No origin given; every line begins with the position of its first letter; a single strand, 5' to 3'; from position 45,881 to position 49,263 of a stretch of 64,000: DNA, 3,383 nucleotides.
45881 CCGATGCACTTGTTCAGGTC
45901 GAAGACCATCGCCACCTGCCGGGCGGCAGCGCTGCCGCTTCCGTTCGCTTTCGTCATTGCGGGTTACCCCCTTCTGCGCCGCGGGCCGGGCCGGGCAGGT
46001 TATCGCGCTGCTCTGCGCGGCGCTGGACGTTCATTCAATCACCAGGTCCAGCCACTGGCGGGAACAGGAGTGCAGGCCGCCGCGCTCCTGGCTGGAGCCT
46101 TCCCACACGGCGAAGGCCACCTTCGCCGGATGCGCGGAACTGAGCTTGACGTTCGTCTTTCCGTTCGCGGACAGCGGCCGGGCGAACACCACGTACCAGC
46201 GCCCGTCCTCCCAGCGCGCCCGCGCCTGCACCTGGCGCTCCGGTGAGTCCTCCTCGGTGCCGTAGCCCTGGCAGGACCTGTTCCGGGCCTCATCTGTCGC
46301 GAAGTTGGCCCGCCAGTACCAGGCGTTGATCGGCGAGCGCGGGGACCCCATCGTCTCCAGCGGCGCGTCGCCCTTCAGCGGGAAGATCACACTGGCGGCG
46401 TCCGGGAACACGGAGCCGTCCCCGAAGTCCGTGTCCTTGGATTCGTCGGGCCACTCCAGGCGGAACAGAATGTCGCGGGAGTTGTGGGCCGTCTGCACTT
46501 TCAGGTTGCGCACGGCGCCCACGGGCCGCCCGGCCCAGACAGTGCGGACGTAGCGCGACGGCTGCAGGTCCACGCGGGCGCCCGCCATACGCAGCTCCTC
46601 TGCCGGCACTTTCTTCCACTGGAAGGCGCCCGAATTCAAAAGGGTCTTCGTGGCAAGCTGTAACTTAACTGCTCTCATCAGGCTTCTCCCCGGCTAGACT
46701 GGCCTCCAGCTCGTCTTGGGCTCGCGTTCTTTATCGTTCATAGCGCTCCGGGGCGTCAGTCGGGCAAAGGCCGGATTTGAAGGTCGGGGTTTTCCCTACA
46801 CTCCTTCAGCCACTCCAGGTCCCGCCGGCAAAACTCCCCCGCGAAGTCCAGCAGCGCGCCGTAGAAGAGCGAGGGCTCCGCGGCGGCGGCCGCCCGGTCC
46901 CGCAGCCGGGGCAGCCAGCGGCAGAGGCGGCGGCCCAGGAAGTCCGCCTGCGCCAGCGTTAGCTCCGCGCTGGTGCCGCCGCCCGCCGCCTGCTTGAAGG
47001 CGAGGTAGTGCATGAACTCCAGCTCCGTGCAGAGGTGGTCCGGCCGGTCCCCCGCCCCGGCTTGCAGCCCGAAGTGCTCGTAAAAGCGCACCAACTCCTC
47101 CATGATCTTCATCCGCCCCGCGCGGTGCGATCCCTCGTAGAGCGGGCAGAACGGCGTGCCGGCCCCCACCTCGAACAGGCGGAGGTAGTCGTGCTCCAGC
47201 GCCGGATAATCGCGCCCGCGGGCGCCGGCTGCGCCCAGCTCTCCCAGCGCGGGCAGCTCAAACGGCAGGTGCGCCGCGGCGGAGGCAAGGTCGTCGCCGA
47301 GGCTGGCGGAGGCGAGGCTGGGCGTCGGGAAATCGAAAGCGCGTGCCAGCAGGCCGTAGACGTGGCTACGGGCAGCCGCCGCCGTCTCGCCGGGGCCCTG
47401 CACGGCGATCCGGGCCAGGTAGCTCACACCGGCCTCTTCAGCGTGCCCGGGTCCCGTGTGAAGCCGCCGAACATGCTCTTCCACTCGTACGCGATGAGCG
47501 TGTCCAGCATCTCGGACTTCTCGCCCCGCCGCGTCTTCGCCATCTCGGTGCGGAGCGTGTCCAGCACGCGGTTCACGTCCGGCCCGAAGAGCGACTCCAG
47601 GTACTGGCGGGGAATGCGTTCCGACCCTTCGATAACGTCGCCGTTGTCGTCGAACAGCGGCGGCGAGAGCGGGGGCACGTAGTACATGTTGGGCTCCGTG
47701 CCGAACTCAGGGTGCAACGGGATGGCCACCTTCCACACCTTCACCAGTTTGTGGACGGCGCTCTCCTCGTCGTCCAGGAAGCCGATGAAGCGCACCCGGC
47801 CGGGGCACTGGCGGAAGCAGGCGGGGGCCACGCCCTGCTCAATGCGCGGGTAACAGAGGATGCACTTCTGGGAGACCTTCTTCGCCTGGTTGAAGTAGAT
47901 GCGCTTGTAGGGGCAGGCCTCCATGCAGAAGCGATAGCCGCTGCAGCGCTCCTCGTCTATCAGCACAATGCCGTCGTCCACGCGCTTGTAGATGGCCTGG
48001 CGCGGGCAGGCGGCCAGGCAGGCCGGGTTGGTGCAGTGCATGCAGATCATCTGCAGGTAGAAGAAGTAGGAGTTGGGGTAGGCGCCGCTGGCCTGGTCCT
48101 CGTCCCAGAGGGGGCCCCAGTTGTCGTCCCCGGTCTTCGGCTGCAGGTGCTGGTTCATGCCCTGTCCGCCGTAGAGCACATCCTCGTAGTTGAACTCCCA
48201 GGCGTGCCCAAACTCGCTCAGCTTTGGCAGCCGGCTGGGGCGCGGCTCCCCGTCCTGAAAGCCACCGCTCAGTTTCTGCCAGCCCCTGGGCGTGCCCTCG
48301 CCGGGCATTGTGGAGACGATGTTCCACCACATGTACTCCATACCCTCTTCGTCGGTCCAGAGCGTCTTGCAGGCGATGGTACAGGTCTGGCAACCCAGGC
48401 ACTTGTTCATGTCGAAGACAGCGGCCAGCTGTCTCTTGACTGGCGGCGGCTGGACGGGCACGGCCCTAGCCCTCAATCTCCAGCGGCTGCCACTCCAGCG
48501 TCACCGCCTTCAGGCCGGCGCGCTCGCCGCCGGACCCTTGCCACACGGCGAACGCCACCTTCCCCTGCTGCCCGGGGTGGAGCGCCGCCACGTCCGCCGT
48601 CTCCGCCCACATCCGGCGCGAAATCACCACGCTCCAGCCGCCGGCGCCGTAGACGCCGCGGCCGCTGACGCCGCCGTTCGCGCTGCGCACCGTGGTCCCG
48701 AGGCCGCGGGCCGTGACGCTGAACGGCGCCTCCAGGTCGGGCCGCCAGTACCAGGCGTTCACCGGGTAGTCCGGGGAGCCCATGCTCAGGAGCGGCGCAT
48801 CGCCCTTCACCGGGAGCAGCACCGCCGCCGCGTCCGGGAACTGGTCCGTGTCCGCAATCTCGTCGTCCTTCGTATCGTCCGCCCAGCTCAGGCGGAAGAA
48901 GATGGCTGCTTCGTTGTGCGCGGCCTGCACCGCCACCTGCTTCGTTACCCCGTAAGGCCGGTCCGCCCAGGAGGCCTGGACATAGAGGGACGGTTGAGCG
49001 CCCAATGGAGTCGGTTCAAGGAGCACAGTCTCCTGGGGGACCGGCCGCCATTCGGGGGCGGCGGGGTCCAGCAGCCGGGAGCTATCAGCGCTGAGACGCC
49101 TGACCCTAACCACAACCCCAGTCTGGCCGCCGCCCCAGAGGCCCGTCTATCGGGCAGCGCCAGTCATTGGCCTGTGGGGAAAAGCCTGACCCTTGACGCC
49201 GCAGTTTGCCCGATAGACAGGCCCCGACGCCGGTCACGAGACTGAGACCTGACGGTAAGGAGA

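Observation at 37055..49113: Ethylbenzene-dehydrogenase-clade molybdoenzyme supercluster with cytoplasmic-looking alpha and gamma subunits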

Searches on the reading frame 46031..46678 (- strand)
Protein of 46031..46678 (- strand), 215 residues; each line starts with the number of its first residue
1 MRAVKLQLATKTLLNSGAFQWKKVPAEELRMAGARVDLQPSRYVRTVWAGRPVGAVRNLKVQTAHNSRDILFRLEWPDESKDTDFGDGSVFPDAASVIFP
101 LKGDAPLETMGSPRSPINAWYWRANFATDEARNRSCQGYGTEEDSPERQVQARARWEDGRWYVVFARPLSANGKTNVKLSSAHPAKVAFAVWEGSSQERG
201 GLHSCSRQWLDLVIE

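Call 4: search_protein_families(library=pfam, proteins=[window:46031-46678:-])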
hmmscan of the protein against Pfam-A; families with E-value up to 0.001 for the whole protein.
window:46031-46678:- (215 aa): 1 family
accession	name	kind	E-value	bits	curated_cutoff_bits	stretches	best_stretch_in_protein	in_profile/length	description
PF09459.16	EB_dh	-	3.2e-32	112.9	33.3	1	21-204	4-236/236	Ethylbenzene dehydrogenase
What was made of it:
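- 46031..46678 (-): gamma1: EB_dh haem-b-type subunit with Met/His instead of Met/Lys at the ligand positions. It matches PF09459 at 3.2e-32 (call 4).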

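Call 5: search_protein_families(library=ncbifam, proteins=[window:46031-46678:-])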
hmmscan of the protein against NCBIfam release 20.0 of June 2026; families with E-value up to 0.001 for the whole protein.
window:46031-46678:- (215 aa): 2 families
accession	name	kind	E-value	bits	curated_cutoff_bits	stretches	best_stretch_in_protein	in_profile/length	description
TIGR03477.1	DMSO_red_II_gam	subfamily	4.3e-43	147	169.85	1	11-212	10-204/206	DMSO reductase family type II enzyme, heme b subunit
NF042980.1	EthbenzDh_ebdC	equivalog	1.3e-30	106.4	400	1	1-214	1-212/214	ethylbenzene dehydrogenase subunit gamma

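Call 24: search_solved_structures(query=window:46031-46678:-, max_evalue=0.001, show_alignments=2)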
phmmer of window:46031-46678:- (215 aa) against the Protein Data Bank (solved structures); distinct sequences matched with E-value up to 0.001: 2.
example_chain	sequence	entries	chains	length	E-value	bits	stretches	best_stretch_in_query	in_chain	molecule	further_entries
2ivf_C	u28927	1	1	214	1.1e-22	84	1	53-213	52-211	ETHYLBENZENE DEHYDROGENASE GAMMA-SUBUNIT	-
7b04_C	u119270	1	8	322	2.2e-14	56.8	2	134-214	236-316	Nitrite oxidoreductase subunit C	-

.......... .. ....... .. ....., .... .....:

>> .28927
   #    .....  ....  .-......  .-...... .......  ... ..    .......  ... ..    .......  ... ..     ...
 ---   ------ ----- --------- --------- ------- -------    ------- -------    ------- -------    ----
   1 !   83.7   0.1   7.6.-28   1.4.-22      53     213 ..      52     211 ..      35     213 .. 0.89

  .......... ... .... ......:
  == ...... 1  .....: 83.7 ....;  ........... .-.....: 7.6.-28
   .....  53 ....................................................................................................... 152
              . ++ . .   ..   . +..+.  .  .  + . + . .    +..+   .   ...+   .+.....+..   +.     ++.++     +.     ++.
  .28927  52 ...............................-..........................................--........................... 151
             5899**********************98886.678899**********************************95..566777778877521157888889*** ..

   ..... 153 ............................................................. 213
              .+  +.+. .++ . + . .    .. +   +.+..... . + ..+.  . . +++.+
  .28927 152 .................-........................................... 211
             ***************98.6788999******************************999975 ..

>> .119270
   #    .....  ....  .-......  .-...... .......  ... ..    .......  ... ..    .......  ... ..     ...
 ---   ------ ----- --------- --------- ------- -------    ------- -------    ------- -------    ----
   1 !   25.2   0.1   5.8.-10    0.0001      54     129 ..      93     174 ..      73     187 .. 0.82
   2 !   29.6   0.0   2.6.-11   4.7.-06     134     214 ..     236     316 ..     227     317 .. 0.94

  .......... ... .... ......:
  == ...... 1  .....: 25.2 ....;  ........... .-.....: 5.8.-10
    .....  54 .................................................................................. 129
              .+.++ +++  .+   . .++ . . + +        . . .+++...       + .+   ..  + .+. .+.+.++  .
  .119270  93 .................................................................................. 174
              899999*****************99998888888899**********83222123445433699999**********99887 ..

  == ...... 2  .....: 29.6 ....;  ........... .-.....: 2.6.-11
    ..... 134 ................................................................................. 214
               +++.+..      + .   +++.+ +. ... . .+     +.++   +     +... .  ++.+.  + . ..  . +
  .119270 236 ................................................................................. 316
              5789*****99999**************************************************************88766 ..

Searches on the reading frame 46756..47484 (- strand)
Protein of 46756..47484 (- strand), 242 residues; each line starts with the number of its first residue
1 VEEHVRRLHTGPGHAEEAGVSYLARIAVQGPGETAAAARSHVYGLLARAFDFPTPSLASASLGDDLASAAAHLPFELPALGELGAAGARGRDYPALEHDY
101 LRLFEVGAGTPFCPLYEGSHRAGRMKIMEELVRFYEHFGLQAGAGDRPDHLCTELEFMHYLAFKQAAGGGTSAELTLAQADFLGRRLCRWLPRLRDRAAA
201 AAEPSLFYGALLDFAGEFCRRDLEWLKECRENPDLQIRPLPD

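Call 4: search_protein_families(library=pfam, proteins=[window:46756-47484:-])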
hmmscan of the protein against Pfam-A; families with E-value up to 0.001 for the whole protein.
window:46756-47484:- (242 aa): 1 family
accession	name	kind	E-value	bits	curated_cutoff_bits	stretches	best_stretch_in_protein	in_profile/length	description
PF02613.20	Nitrate_red_del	-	7.1e-18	65.4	22.2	1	89-194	21-134/136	Nitrate reductase delta subunit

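Call 5: search_protein_families(library=ncbifam, proteins=[window:46756-47484:-])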
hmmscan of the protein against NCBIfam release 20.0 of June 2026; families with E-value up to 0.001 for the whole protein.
window:46756-47484:- (242 aa): 3 families
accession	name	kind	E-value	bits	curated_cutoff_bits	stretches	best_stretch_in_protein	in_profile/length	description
TIGR03482.1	DMSO_red_II_cha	subfamily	3.6e-43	147.9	152.3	1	38-228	1-194/197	DMSO reductase family type II enzyme chaperone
NF042981.1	EthbenzDh_ebdD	equivalog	1.9e-35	122.5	360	1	34-230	14-219/222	ethylbenzene dehydrogenase subunit delta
NF003442.0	PRK04976.1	equivalog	2.1e-09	37.6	132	1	108-227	92-209/211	molecular chaperone TorD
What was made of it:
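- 46756..47484 (-): delta2: second NarJ/TorD-type chaperone (longest ORF; the real start is probably near 47427, overlapping the beta2 stop). It matches PF02613 at 7e-18 and TIGR03482 at 147.9 bits (calls 4, 5).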

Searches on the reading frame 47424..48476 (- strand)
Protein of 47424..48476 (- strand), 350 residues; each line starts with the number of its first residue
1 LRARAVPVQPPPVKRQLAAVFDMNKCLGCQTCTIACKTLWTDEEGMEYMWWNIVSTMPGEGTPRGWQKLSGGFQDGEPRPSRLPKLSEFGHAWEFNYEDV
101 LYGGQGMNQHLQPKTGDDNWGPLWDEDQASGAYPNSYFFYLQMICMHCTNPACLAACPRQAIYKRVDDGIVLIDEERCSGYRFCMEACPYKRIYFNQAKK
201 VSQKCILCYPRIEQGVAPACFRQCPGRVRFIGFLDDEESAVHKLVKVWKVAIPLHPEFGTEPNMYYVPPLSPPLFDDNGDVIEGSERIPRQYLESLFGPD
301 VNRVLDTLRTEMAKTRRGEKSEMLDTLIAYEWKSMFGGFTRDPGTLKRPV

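Call 4: search_protein_families(library=pfam, proteins=[window:47424-48476:-])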
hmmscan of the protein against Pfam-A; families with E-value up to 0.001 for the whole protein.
window:47424-48476:- (350 aa): 8 families
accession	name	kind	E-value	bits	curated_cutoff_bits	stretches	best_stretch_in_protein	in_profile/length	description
PF13247.11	Fer4_11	-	7.5e-31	106.7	26.2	1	138-232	3-98/100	4Fe-4S dicluster domain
PF12838.12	Fer4_7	-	4.9e-10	40.2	27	1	145-191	2-51/52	4Fe-4S dicluster domain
PF13237.11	Fer4_10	-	3.2e-09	37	25.5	1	144-189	8-53/53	4Fe-4S dicluster domain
PF12797.12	Fer4_2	-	1.1e-07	31.7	24.5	0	20-37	4-21/22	4Fe-4S binding domain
PF13187.11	Fer4_9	-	1.1e-05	25.8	27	0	145-191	2-50/52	4Fe-4S dicluster domain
PF12837.12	Fer4_6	-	8.2e-05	22.8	25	0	19-37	2-20/24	4Fe-4S binding domain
PF14697.11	Fer4_21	-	9.9e-05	22.8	35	1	144-190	7-53/59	4Fe-4S dicluster domain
PF00037.32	Fer4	-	0.00027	21.1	21.1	0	20-37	2-19/24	4Fe-4S binding domain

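Call 5: search_protein_families(library=ncbifam, proteins=[window:47424-48476:-])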
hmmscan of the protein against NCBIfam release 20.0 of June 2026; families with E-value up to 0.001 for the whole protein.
window:47424-48476:- (350 aa): 33 families (the best 25 are shown)
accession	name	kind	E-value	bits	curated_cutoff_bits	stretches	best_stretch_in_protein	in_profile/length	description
TIGR03478.1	DMSO_red_II_bet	subfamily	1.3e-148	494.2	480.7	1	14-336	1-321/321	DMSO reductase family type II enzyme, iron-sulfur subunit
NF042979.1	EthbenzDh_ebdB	equivalog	4.9e-141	469.7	740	1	14-345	18-352/354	ethylbenzene dehydrogenase subunit beta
TIGR01660.1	narH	equivalog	4.4e-67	226.6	524.05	3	115-234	155-272/492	nitrate reductase subunit beta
NF041715.1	arsenate_red_ArrB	equivalog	3.8e-38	131.3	450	3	127-199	39-110/233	arsenate respiratory reductase iron-sulfur subunit ArrB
NF011569.0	PRK14993.1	equivalog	7.2e-38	130.4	416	1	141-267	96-222/244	tetrathionate reductase subunit TtrB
NF045797.1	DsrO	equivalog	2.4e-33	115.5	200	1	139-267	97-234/235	sulfate reduction electron transfer complex DsrMKJOP subunit DsrO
TIGR02951.1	DMSO_dmsB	equivalog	5.4e-33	114.3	214.1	1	124-235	44-154/161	DMSO/selenate family reductase complex B subunit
TIGR03149.1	cyt_nit_nrfC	equivalog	1.5e-32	112.7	377.6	1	129-268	78-217/225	cytochrome c nitrite reductase Fe-S protein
NF008134.0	PRK10882.1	equivalog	7.7e-26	90.9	263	1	136-229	104-203/329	hydrogenase 2 operon protein HybA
TIGR01582.1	FDH-beta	equivalog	1.9e-23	83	334.7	1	142-246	90-194/283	formate dehydrogenase subunit beta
NF045715.1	sulf_resp_HmcB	equivalog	3.8e-21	75.5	420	1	139-228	101-192/307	sulfate respiration complex iron-sulfur protein HmcB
NF041782.1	mnquin_red_QrcC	equivalog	3.6e-20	72.6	400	1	131-198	51-121/239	menaquinone reductase iron-sulfur cluster-binding subunit QrcC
NF007382.0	PRK09898.1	equivalog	1.4e-16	60.7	213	1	130-209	110-187/208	ferredoxin-like protein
NF038355.1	FDH3_beta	equivalog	3.6e-14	53.2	240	1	142-204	51-112/180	formate dehydrogenase FDH3 subunit beta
NF009451.0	PRK12809.1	equivalog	8e-12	44.2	1154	1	143-237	54-140/639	formate-dependent uric acid utilization protein YgfT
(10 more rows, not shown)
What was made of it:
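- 47424..48476 (-): beta2: Fe-S subunit (350 aa) of the type that occurs only with Tat-positive alpha1. It matches TIGR03478 at 494 bits (call 5).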

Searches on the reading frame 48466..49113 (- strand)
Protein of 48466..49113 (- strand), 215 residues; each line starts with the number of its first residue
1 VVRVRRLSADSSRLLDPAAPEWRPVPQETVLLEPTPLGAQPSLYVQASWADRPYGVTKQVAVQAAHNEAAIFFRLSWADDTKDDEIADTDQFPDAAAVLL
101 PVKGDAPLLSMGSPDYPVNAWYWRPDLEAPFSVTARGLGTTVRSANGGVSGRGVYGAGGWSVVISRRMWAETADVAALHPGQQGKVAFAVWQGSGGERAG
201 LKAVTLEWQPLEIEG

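Call 4: search_protein_families(library=pfam, proteins=[window:48466-49113:-])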
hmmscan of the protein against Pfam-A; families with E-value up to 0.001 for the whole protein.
window:48466-49113:- (215 aa): 1 family
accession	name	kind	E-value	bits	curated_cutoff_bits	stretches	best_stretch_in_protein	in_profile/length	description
PF09459.16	EB_dh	-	1e-26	94.9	33.3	2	54-144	26-139/236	Ethylbenzene dehydrogenase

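Call 5: search_protein_families(library=ncbifam, proteins=[window:48466-49113:-])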
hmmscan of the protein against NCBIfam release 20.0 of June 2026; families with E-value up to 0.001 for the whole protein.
window:48466-49113:- (215 aa): 2 families
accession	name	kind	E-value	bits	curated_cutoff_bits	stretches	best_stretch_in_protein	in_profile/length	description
TIGR03477.1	DMSO_red_II_gam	subfamily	2.1e-51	174.2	169.85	1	6-212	5-205/206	DMSO reductase family type II enzyme, heme b subunit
NF042980.1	EthbenzDh_ebdC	equivalog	1.1e-34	119.7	400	1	3-212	2-211/214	ethylbenzene dehydrogenase subunit gamma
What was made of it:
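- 48466..49113 (-): gamma2: EB_dh haem-b subunit with canonical Met/Lys ligands and no signal peptide, as in EbdC. It matches TIGR03477 at 174 bits, above the cut-off (call 5).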

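Call 23: search_solved_structures(query=window:48466-49113:-, max_evalue=0.001, show_alignments=3)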
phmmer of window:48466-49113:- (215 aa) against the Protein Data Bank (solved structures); distinct sequences matched with E-value up to 0.001: 2.
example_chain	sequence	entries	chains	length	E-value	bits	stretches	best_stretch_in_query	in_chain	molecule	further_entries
2ivf_C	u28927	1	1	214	2.5e-30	108.9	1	3-212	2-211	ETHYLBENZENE DEHYDROGENASE GAMMA-SUBUNIT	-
7b04_C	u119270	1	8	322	8.2e-16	61.4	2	54-134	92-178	Nitrite oxidoreductase subunit C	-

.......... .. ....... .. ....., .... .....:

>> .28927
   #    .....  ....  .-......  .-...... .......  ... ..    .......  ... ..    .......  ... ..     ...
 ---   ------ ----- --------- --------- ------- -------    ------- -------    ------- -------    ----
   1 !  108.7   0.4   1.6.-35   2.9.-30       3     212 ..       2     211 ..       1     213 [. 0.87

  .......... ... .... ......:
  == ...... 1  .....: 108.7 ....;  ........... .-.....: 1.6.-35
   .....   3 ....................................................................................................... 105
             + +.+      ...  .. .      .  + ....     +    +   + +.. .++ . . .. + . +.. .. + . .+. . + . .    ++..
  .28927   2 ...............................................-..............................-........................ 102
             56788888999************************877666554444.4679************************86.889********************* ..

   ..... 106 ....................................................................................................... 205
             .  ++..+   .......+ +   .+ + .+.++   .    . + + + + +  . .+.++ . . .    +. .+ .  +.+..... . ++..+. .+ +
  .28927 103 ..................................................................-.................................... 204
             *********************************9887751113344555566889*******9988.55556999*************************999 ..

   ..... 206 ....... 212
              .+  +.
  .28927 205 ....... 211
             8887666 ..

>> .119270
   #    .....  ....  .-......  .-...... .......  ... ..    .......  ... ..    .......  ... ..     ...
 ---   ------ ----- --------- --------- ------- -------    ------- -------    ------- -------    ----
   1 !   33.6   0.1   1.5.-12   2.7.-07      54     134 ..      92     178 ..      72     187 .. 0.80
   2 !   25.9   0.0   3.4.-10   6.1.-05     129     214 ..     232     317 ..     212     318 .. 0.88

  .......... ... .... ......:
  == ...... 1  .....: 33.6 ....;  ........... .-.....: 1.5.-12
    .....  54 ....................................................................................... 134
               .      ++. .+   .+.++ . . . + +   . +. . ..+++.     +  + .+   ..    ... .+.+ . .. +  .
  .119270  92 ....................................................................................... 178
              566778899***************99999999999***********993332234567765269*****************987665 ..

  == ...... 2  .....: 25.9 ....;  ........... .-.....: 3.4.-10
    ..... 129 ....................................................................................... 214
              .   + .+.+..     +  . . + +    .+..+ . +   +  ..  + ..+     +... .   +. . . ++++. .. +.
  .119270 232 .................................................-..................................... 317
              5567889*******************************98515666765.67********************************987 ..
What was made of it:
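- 48466..49113 (-): Residues 3-212 align to EbdC residues 2-211 (call 23).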
